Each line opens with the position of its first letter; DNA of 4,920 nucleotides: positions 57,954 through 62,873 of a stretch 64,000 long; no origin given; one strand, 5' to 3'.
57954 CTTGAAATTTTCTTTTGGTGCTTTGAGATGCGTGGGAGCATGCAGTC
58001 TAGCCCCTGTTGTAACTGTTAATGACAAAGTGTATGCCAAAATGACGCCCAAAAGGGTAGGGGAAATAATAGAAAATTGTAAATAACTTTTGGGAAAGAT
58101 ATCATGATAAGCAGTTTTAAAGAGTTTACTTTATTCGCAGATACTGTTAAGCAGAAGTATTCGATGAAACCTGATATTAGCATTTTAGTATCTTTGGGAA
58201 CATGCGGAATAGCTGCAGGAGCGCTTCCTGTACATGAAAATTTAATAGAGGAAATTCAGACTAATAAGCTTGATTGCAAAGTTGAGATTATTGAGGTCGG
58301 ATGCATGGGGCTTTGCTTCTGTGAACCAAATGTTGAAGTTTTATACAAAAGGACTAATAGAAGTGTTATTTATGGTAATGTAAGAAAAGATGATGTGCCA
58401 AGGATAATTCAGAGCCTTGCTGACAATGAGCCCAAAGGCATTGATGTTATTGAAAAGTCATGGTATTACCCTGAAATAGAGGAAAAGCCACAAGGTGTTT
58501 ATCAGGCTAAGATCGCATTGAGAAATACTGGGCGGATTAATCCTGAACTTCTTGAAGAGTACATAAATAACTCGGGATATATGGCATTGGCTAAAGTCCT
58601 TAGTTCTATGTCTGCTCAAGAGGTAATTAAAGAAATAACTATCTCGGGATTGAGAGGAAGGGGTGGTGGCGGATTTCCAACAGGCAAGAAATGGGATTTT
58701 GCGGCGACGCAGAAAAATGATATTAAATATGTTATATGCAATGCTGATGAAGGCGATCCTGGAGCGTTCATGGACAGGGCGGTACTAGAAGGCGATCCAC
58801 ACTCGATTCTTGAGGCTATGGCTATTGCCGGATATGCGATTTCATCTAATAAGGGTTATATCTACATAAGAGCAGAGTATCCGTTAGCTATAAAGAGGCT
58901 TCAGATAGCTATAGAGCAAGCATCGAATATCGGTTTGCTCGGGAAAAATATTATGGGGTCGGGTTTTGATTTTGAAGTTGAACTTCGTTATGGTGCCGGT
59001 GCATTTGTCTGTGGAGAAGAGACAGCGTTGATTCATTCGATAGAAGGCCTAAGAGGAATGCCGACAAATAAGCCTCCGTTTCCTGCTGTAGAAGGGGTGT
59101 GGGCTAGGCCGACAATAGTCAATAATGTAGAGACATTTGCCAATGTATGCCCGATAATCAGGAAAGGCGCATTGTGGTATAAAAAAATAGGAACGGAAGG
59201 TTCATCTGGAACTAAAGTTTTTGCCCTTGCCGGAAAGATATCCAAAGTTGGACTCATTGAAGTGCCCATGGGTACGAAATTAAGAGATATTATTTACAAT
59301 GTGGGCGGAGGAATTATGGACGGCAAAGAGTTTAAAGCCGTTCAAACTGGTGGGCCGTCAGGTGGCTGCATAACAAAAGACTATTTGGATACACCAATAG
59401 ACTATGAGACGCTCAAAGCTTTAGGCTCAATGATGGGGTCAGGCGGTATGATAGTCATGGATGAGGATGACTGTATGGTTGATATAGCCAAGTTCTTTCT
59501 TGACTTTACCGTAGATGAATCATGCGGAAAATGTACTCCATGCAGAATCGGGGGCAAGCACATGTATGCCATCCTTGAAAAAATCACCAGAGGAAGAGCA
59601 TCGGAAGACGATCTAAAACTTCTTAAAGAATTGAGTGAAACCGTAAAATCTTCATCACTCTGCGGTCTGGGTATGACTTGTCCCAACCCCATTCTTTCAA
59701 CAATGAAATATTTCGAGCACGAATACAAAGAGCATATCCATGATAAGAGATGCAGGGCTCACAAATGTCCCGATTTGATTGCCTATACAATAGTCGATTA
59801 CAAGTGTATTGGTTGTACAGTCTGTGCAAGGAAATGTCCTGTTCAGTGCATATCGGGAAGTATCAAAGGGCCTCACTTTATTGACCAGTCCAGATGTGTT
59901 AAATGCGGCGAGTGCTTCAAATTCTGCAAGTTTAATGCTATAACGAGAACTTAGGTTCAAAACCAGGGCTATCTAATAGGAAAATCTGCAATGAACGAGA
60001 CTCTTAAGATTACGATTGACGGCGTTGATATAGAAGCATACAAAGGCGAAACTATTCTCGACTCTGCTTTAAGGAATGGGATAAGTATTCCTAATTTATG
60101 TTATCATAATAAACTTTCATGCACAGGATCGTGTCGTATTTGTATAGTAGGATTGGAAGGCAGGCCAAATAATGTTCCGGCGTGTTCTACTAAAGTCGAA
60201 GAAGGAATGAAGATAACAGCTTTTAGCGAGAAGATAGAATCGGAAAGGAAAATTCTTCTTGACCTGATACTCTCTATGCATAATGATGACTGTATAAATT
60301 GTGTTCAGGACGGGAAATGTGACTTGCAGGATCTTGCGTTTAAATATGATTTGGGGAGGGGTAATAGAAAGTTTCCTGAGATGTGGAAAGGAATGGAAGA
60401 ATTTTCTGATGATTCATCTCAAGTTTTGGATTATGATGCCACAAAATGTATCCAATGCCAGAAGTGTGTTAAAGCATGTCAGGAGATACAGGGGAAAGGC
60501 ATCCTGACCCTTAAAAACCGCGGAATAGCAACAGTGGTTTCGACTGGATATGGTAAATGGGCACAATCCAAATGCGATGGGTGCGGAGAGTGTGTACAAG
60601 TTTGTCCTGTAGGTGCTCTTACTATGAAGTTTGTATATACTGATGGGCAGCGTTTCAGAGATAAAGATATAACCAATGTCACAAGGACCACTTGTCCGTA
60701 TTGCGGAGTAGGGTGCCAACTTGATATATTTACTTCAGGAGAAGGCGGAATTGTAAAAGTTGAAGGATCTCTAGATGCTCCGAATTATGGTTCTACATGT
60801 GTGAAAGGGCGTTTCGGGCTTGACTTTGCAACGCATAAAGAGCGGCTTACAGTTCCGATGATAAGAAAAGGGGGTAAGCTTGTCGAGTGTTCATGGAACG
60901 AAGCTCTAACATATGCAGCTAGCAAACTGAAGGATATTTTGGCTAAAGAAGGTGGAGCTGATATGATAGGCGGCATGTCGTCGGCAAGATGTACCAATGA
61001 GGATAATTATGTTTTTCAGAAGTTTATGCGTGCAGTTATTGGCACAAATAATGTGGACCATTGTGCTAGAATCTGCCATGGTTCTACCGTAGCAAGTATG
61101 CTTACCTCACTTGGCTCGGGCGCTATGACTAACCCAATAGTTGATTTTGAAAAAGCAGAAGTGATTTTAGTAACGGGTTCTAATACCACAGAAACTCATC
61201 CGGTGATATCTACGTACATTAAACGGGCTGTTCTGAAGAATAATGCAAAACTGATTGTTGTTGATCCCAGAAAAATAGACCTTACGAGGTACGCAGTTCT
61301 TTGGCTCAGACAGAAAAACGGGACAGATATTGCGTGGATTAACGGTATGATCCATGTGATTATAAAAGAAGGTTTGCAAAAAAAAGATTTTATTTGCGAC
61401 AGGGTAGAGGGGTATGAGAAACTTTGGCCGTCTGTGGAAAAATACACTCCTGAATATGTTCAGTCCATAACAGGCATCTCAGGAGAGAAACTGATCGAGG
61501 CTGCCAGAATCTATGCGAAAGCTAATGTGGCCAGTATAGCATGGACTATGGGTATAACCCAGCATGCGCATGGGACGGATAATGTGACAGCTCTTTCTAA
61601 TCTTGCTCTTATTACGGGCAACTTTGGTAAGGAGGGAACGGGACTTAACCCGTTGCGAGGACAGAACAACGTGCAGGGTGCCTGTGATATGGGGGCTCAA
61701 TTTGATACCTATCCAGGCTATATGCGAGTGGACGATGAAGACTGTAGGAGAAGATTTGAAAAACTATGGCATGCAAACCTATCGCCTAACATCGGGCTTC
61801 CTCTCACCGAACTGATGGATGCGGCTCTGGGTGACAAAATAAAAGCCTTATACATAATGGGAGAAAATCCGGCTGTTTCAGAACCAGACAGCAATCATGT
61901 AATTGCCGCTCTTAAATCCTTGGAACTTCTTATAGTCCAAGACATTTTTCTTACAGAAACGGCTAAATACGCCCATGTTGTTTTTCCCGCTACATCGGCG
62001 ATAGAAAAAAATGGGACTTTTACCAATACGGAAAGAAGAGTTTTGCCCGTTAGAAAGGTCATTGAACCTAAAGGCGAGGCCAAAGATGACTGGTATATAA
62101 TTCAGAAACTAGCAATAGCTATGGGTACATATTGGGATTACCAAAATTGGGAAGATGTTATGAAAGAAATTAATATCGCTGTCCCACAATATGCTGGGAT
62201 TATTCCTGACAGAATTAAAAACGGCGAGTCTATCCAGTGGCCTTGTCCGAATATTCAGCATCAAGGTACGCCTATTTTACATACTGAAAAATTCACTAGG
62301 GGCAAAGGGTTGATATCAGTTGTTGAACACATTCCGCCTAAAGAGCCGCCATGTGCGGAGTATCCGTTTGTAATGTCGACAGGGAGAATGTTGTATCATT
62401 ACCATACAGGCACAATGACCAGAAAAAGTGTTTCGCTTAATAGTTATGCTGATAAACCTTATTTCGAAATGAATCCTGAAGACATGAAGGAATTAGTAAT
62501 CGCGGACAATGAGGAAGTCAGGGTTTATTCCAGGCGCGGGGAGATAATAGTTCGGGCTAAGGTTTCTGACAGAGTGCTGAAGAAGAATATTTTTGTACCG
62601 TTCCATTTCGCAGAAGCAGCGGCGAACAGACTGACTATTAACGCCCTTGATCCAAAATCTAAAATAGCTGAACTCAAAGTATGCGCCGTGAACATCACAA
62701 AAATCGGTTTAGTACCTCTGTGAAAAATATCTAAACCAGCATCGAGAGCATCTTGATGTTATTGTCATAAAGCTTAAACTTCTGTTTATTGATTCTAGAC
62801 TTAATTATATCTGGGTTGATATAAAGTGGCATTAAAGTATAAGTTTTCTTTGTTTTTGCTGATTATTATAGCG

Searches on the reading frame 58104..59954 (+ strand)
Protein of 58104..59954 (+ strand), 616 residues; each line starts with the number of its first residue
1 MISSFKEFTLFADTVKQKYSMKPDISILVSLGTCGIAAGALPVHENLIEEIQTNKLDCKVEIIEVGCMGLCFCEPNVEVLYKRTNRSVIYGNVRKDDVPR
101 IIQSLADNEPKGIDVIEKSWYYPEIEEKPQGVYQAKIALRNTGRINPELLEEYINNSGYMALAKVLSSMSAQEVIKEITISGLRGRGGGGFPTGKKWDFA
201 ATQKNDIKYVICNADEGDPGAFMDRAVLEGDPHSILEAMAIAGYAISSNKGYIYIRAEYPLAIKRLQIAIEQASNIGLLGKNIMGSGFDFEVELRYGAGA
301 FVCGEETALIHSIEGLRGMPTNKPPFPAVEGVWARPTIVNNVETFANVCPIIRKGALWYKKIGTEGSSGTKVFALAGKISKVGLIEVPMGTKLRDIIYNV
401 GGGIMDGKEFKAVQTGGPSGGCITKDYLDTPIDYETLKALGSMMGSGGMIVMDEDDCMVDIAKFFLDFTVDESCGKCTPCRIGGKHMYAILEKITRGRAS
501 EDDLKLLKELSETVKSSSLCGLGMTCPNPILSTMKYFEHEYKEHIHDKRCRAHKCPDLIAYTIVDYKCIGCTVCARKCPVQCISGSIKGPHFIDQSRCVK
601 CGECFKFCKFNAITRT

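Call 68: search_protein_families(library=ncbifam, proteins=[window:58104-59954:+], max_evalue=0.00001)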
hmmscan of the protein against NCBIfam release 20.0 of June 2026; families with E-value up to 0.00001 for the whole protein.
window:58104-59954:+ (616 aa): 18 families
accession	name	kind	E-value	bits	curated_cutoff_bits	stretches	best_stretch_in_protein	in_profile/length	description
TIGR01959.1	nuoF_fam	equivalog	3.9e-146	486.6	558.65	1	146-545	10-410/410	NADH-quinone oxidoreductase subunit NuoF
NF008436.0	PRK11278.1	equivalog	5.3e-115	384.9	749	1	145-553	22-434/448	NADH-quinone oxidoreductase subunit NuoF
NF010120.0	PRK13596.1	equivalog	1e-113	380.1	389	1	161-553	30-425/433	NADH-quinone oxidoreductase subunit NuoF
TIGR04481.1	PR_assoc_PrdC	equivalog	4.1e-16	58.8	490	1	171-425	73-290/425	proline reductase-associated electron transfer protein PrdC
TIGR01945.1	rnfC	subfamily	2e-12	46.4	245.95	1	163-423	113-334/435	RnfABCDGE type electron transport complex subunit C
NF003454.1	PRK05035.1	equivalog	5.2e-11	41.7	345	1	166-423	118-337/556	electron transport complex subunit RsxC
NF058577.1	FdxA_fam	equivalog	7.1e-10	38.9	65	1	560-612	2-52/52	4Fe-4S ferredoxin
NF041836.1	rnfB_Methano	equivalog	2.8e-08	33.5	445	1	519-613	175-262/265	Rnf electron transport complex subunit RnfB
NF005505.0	PRK07118.1-4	equivalog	6e-08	32.5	378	1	519-613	175-262/265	Fe-S cluster domain-containing protein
TIGR01944.1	rnfB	subfamily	1.2e-07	31.5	68.7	1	559-614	107-161/190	RnfABCDGE type electron transport complex subunit B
NF038196.1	ferrodoxin_EFR1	subfamily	2.2e-07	31.2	75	1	563-614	181-230/242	EFR1 family ferrodoxin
NF041612.1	fdxn_Clost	equivalog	5.5e-07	30.1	150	1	39-108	28-93/102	2Fe-2S ferredoxin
NF006446.0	PRK08764.1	equivalog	1.5e-06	28.1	220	1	546-613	68-133/139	Rnf electron transport complex subunit RnfB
NF003475.0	PRK05113.1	equivalog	1.9e-06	27.9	203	1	556-613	104-160/190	electron transport complex subunit RsxB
NF005415.0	PRK06991.1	equivalog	3.7e-06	26.8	281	1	554-613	74-132/284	electron transport complex subunit RsxB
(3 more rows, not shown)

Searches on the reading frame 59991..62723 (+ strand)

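Call 68: search_protein_families(library=ncbifam, proteins=[window:59991-62723:+], max_evalue=0.00001)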
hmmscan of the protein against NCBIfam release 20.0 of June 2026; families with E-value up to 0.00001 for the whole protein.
window:59991-62723:+ (910 aa): 36 families (the best 25 are shown)
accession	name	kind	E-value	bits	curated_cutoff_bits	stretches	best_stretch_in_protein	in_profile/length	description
TIGR01591.1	Fdh-alpha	equivalog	1.4e-251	836.3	666.25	1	233-902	1-672/672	formate dehydrogenase subunit alpha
NF047855.1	AssmNtatRedNasC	equivalog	2.8e-163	544.9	1100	1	223-903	13-707/708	assimilatory nitrate reductase catalytic subunit NasC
TIGR01973.1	NuoG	equivalog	4e-102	343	470.05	1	7-707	1-606/606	NADH-quinone oxidoreductase subunit NuoG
NF041323.1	Nitr_red_NasA_Halo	equivalog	7.1e-95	318.9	1000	1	238-902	3-672/673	assimilatory nitrate reductase NasA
NF005895.0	PRK07860.1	equivalog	2.2e-93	313.7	802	1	2-728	15-675/811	NADH-quinone oxidoreductase subunit G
NF010055.0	PRK13532.1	equivalog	2.4e-86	290.7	904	3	227-472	39-291/830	nitrate reductase catalytic subunit NapA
TIGR01553.1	formate-DH-alph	equivalog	9.1e-86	288.5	814.2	4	229-469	43-301/1009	formate dehydrogenase-N subunit alpha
TIGR01706.1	NAPA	equivalog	2.5e-82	277.5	930.55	3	475-705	328-566/830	periplasmic nitrate reductase subunit alpha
TIGR01701.1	Fdhalpha-like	subfamily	1.2e-78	265.1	582.15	1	283-903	97-742/744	FdhF/YdeP family oxidoreductase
NF041513.1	formate_DH_Act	exception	8.1e-76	255.7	1400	4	217-469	29-292/1067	formate dehydrogenase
NF040763.1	FeFe_hydrog_A6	exception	1.6e-59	201.8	765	1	6-214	2-209/571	NADH-dependent [FeFe] hydrogenase, group A6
NF012032.0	PRK15488.1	equivalog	2.8e-52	177.7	694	1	225-753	38-567/759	thiosulfate reductase PhsA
NF005745.0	PRK07569.1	equivalog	1.5e-48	165.2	333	1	6-217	5-214/238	bidirectional hydrogenase complex protein HoxU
TIGR02166.1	dmsA_ynfE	subfamily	2.1e-48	165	777.7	1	230-719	44-565/794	DMSO/selenate family reductase complex A subunit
NF006305.0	PRK08493.1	equivalog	7.5e-45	153.3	591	1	5-412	2-416/819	NADH-quinone oxidoreductase subunit G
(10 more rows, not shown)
